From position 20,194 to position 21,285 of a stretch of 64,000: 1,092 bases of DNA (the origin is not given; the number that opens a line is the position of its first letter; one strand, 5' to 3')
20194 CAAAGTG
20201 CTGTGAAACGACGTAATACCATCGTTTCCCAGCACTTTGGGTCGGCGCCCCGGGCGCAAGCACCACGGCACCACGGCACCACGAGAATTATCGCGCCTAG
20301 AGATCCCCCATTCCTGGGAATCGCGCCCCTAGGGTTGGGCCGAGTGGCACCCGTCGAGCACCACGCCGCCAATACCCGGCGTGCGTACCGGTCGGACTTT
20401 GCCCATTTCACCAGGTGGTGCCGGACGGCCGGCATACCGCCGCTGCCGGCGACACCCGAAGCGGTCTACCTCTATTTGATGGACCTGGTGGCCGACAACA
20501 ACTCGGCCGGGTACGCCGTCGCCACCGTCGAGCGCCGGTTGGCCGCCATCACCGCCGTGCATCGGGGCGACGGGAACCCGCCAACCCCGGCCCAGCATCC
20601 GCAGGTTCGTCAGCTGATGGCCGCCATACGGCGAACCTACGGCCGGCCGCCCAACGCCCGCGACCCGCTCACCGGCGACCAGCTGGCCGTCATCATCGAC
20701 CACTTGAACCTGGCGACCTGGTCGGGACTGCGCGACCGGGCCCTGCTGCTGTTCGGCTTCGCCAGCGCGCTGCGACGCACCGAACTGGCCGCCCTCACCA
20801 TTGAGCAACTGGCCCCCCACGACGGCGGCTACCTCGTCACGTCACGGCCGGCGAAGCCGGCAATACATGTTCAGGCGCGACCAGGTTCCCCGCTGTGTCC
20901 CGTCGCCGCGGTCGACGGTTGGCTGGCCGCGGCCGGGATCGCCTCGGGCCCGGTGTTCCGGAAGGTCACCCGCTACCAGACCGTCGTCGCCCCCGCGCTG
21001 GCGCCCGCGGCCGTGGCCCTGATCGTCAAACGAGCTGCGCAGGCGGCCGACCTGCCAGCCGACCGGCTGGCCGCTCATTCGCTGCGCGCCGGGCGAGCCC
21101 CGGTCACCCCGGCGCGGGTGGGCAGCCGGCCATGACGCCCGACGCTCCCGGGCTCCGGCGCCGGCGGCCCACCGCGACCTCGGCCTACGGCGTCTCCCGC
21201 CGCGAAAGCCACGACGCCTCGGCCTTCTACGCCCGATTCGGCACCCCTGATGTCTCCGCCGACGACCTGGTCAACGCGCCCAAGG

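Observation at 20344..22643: Truncated tyrosine recombinase translationally fused (ATGA) to an orphan beta-class DNA methyltransferase with an unexplained ~200-aa C-terminal domain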

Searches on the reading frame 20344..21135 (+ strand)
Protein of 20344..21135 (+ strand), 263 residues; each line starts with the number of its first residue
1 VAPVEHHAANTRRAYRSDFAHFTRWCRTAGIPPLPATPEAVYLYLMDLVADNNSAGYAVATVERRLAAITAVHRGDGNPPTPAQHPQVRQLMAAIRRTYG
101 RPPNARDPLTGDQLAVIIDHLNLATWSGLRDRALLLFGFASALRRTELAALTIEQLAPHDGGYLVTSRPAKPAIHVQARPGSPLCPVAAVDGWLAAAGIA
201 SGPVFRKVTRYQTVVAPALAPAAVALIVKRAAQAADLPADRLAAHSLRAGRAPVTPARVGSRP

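Call 5: search_protein_families(library=pfam, proteins=[window:20344-21135:+], max_evalue=0.01)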
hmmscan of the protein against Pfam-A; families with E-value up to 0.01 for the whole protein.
window:20344-21135:+ (263 aa): 4 families
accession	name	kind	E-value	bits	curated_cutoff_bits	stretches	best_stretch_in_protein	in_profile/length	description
PF02899.23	Phage_int_SAM_1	-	0.00013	22.6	22.3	1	6-74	13-77/83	Phage integrase, N-terminal SAM-like domain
PF00589.27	Phage_integrase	-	0.00063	20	27.1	1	109-168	3-59/172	Phage integrase family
PF13495.12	Phage_int_SAM_4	-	0.0045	17.8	27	1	4-69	11-71/85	Phage integrase, N-terminal SAM-like domain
PF01510.30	Amidase_2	-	0.0053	17.5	26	0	50-120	57-119/131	N-acetylmuramoyl-L-alanine amidase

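Call 6: search_protein_families(library=ncbifam, proteins=[window:20344-21135:+], max_evalue=0.01)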
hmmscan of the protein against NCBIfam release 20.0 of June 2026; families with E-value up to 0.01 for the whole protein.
window:20344-21135:+ (263 aa): 4 families
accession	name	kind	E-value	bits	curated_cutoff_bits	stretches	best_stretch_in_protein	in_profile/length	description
NF001399.0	PRK00283.1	subfamily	5.4e-12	45.6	279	1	7-248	22-248/300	tyrosine recombinase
TIGR02225.1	recomb_XerD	equivalog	2.1e-11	43.7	329.6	1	5-168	11-163/290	site-specific tyrosine recombinase XerD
TIGR02224.1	recomb_XerC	equivalog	7.8e-09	35.3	335.15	1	5-173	11-172/295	tyrosine recombinase XerC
NF002331.0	PRK01287.1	subfamily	6.3e-07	28.7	371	1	109-156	142-189/365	site-specific tyrosine recombinase XerC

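Call 7: search_protein_families(library=padloc, proteins=[window:20344-21135:+], max_evalue=0.01)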
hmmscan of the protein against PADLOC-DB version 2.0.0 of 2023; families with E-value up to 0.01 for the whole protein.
window:20344-21135:+ (263 aa): 0 families

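Call 24: find_homologous_proteins(query=window:20344-21135:+)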
Query window:20344-21135:+ (263 aa): 2926 proteins with E <= 0.001 among 8000 candidates; the best 120 are listed.
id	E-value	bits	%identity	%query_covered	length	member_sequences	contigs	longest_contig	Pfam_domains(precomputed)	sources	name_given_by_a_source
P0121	1.4e-149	515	91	100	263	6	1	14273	-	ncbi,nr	ncbi:MAG: hypothetical protein QOK39_2844 [Acidimicrobiaceae bacterium]|nr:hypothetical protein [Aci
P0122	7.8e-143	492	88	100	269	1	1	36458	PF00589.28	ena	-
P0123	1.8e-100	354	68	98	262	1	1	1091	PF00589.28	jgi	jgi:integrase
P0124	5.9e-100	352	68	100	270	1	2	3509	-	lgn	-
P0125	8.5e-98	345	69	95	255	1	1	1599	PF00589.28,PF02899.24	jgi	jgi:integrase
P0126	6.9e-88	312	61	90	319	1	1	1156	PF00589.28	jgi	jgi:site-specific recombinase XerD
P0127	2.2e-84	301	60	93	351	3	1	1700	PF00589.28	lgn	-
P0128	4.9e-83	297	60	93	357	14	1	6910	PF00589.28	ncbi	ncbi:MAG: site-specific integrase [Acidimicrobiales bacterium]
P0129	2.0e-82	295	58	93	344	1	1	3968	PF00589.28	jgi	jgi:site-specific recombinase XerD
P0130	2.1e-78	281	55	96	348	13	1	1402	PF00589.28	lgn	-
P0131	3.2e-78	281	57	96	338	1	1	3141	PF00589.28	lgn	-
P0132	7.5e-77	276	55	96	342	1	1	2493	PF00589.28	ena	-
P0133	8.0e-77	276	57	94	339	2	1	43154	PF00589.28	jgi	jgi:site-specific recombinase XerD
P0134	1.0e-76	276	57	96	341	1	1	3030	PF00589.28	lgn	-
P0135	5.2e-76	274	56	96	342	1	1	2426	PF00589.28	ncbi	-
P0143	2.4e-73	265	55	96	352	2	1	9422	PF00589.28,PF02899.24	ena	-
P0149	6.8e-72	260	54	94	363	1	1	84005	PF00589.28,PF02899.24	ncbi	-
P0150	2.5e-71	258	54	96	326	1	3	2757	PF00589.28,PF02899.24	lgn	-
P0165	9.4e-52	194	45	91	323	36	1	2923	PF00589.28,PF02899.24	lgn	-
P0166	1.0e-51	194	45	91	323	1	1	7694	PF00589.28,PF02899.24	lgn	-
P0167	1.5e-51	193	45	91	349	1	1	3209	PF00589.28,PF02899.24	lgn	-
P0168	3.3e-51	192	45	91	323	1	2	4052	PF00589.28,PF02899.24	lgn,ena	-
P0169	5.5e-51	192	45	91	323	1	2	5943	PF00589.28,PF02899.24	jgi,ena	-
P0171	2.2e-50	190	45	91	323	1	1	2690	PF00589.28,PF02899.24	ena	-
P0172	2.2e-50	190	45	91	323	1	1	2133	PF00589.28,PF02899.24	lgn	-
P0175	3.5e-48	182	46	92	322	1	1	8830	PF00589.28,PF02899.24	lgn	-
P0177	2.5e-47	180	45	92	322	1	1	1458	PF00589.28,PF02899.24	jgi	-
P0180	1.2e-46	177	47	91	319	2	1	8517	PF00589.28,PF02899.24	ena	-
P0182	1.9e-46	177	44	95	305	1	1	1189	PF00589.28,PF02899.24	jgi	jgi:site-specific recombinase XerD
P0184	4.0e-46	176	45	91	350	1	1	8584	PF00589.28,PF02899.24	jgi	-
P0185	1.0e-45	174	46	92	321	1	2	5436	PF00589.28,PF02899.24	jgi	jgi:site-specific recombinase XerD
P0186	1.4e-45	174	45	94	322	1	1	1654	PF00589.28,PF02899.24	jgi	-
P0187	1.5e-45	174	46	92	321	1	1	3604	PF00589.28,PF02899.24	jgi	jgi:site-specific recombinase XerD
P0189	2.9e-45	173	47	91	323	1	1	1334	PF00589.28,PF02899.24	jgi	jgi:site-specific recombinase XerD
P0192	4.5e-45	172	44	96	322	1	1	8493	PF00589.28,PF02899.24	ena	-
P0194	6.4e-45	172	44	92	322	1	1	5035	PF00589.28,PF02899.24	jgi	-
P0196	8.5e-45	171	45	91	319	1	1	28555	PF00589.28,PF02899.24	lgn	-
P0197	8.9e-45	171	47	92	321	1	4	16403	PF00589.28,PF02899.24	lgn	-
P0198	9.2e-45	171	47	91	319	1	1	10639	PF00589.28,PF02899.24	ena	-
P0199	9.3e-45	171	45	92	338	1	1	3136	PF00589.28,PF02899.24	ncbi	-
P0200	1.1e-44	171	44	94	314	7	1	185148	PF00589.28,PF02899.24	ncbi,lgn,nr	ncbi:MAG: tyrosine-type recombinase/integrase [Bryobacterales bacterium]|nr:tyrosine-type recombinas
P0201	1.2e-44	171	44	93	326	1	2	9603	PF00589.28,PF02899.24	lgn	-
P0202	1.2e-44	171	45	91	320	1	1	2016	PF00589.28,PF02899.24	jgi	jgi:site-specific recombinase XerD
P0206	2.0e-44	170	46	92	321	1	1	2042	PF00589.28,PF02899.24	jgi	jgi:site-specific recombinase XerD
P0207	2.3e-44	170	44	87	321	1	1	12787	PF00589.28,PF02899.24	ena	-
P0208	3.1e-44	169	43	93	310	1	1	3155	PF00589.28,PF02899.24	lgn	-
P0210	4.7e-44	169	45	93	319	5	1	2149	PF00589.28,PF02899.24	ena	-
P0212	5.1e-44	169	43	91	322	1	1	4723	PF00589.28,PF02899.24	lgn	-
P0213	6.4e-44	168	45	91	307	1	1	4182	PF00589.28,PF02899.24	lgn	-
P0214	8.1e-44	168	44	93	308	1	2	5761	PF00589.28,PF02899.24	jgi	jgi:site-specific recombinase XerD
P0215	8.1e-44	168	46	91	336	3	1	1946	PF00589.28,PF02899.24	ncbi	-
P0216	1.4e-43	167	42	92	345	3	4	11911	PF00589.28,PF02899.24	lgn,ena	-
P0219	1.8e-43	167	43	91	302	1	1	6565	PF00589.28,PF02899.24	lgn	-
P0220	2.1e-43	167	43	92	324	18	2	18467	PF00589.28,PF02899.24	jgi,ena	jgi:site-specific recombinase XerD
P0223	2.7e-43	166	41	92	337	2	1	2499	PF00589.28,PF02899.24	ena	-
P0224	3.2e-43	166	46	91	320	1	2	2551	PF00589.28,PF02899.24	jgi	jgi:integrase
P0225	3.4e-43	166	43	94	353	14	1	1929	PF00589.28,PF02899.24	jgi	jgi:site-specific recombinase XerD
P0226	3.4e-43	166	44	94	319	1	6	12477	PF00589.28,PF02899.24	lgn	-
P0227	3.6e-43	166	46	91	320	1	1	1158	PF00589.28,PF02899.24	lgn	-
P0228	3.7e-43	166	43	92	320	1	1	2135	PF00589.28,PF02899.24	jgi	jgi:integrase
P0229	4.5e-43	166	44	93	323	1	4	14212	PF00589.28,PF02899.24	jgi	jgi:integrase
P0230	4.6e-43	166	41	93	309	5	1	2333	PF00589.28,PF02899.24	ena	-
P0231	4.9e-43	165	42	93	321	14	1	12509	PF00589.28,PF02899.24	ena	-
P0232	5.2e-43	165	47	91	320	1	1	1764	PF00589.28,PF02899.24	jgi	jgi:site-specific recombinase XerD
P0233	6.2e-43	165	43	94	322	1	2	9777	PF00589.28,PF02899.24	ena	-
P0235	6.5e-43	165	44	92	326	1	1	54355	PF00589.28,PF02899.24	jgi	jgi:integrase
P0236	6.6e-43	165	43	92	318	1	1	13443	PF00589.28,PF02899.24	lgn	-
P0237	6.6e-43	165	43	92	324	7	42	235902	PF00589.28,PF02899.24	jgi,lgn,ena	jgi:site-specific recombinase XerD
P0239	6.8e-43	165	42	92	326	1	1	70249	PF00589.28,PF02899.24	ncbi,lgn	-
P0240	7.1e-43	165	40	92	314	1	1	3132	PF00589.28,PF02899.24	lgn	-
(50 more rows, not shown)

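Call 27: find_encoding_contigs(protein=P0124, flank=5000, max_places=2)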
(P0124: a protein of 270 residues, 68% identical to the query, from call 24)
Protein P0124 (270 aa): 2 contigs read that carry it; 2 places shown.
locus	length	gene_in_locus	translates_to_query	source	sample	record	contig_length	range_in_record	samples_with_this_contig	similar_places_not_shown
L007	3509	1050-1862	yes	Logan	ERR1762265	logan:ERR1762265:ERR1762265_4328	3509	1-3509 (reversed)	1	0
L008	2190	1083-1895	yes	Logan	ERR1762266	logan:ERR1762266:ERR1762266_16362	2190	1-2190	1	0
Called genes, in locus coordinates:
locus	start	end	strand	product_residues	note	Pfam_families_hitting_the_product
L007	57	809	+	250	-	-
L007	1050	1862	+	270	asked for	-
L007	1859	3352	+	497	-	PF01555:N6_N4_Mtase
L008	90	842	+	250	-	-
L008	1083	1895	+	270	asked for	-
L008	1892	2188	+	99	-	?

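Call 28: find_encoding_contigs(protein=P0121, flank=8000, max_places=2)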
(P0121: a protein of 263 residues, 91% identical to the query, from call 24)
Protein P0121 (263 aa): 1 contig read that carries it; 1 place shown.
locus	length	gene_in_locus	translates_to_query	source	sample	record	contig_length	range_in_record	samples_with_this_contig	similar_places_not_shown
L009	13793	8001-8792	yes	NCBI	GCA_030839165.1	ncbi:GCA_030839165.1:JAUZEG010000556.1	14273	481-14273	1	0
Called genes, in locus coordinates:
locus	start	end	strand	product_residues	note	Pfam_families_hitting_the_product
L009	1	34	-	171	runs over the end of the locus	?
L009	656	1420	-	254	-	PF03631:Virul_fac_BrkB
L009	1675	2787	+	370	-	PF06224:AlkZ-like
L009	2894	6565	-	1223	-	PF05345:He_PIG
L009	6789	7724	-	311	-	-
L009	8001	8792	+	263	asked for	-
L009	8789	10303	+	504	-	PF01555:N6_N4_Mtase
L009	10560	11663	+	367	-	PF03435:Sacchrp_dh_NADP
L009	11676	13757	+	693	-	PF05223:MecA_N, PF03717:PBP_dimer, PF00905:Transpeptidase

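Call 29: find_encoding_contigs(protein=P0133, flank=8000, max_places=2)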
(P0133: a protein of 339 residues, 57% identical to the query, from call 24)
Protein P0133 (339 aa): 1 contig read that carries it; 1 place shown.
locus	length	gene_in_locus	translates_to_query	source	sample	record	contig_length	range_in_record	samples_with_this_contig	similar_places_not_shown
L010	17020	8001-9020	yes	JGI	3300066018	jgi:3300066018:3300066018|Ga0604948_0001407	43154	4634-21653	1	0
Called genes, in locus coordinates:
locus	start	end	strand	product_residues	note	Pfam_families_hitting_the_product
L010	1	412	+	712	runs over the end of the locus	PF01555:N6_N4_Mtase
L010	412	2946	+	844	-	PF04851:ResIII, PF27151:YagJ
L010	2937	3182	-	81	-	-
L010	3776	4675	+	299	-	-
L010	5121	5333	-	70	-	-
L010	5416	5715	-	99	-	-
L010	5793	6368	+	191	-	-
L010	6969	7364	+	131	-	-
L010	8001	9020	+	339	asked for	PF00589:Phage_integrase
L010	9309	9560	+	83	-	-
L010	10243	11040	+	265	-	-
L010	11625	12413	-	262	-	-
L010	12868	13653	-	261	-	-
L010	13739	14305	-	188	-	-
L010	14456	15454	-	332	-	PF00665:rve (faint), PF09299:Mu-transpos_C (weak)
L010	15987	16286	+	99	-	PF01638:HxlR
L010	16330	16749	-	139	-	-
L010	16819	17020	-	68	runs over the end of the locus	-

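Call 48: find_encoding_contigs(protein=P0128, flank=6000, max_places=3)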
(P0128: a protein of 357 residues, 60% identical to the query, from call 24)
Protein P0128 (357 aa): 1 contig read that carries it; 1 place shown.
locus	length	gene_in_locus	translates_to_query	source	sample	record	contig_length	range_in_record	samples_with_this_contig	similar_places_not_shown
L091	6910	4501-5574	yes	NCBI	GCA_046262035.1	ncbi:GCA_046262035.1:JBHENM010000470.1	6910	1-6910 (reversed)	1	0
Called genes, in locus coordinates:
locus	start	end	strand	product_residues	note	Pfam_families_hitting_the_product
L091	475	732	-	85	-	-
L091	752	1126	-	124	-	PF00436:SSB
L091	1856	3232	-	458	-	PF00772:DnaB, PF03796:DnaB_C, PF13481:AAA_25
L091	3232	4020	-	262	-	-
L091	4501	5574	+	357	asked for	PF00589:Phage_integrase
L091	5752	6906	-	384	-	PF00078:RVT_1, PF00680:RdRP_1 (weak), PF08388:GIIM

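Call 85: find_encoding_contigs(protein=P0131, flank=4000, max_places=3)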
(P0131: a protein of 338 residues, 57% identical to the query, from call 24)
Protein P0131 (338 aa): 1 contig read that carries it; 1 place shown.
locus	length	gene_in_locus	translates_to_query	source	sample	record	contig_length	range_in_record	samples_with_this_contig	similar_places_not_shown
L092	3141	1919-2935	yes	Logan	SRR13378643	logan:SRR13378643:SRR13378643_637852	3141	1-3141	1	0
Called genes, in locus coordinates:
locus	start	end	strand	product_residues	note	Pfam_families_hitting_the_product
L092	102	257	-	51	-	-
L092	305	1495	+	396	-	PF12704:MacB_PCD, PF02687:FtsX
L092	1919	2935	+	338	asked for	PF00589:Phage_integrase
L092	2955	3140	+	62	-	?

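Call 86: find_encoding_contigs(protein=P0129, flank=4000, max_places=3)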
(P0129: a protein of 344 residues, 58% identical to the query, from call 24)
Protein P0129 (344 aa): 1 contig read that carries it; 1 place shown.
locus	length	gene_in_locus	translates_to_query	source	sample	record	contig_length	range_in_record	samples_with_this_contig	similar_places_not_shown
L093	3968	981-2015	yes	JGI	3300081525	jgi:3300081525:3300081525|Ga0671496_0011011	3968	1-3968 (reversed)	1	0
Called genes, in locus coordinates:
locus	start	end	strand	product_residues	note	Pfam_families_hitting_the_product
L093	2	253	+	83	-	?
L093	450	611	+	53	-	PF12728:HTH_17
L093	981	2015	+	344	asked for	PF00589:Phage_integrase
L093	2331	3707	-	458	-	PF01406:tRNA-synt_1e, PF09190:DALR_2 (weak), PF23493:CysS_C (weak)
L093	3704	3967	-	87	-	?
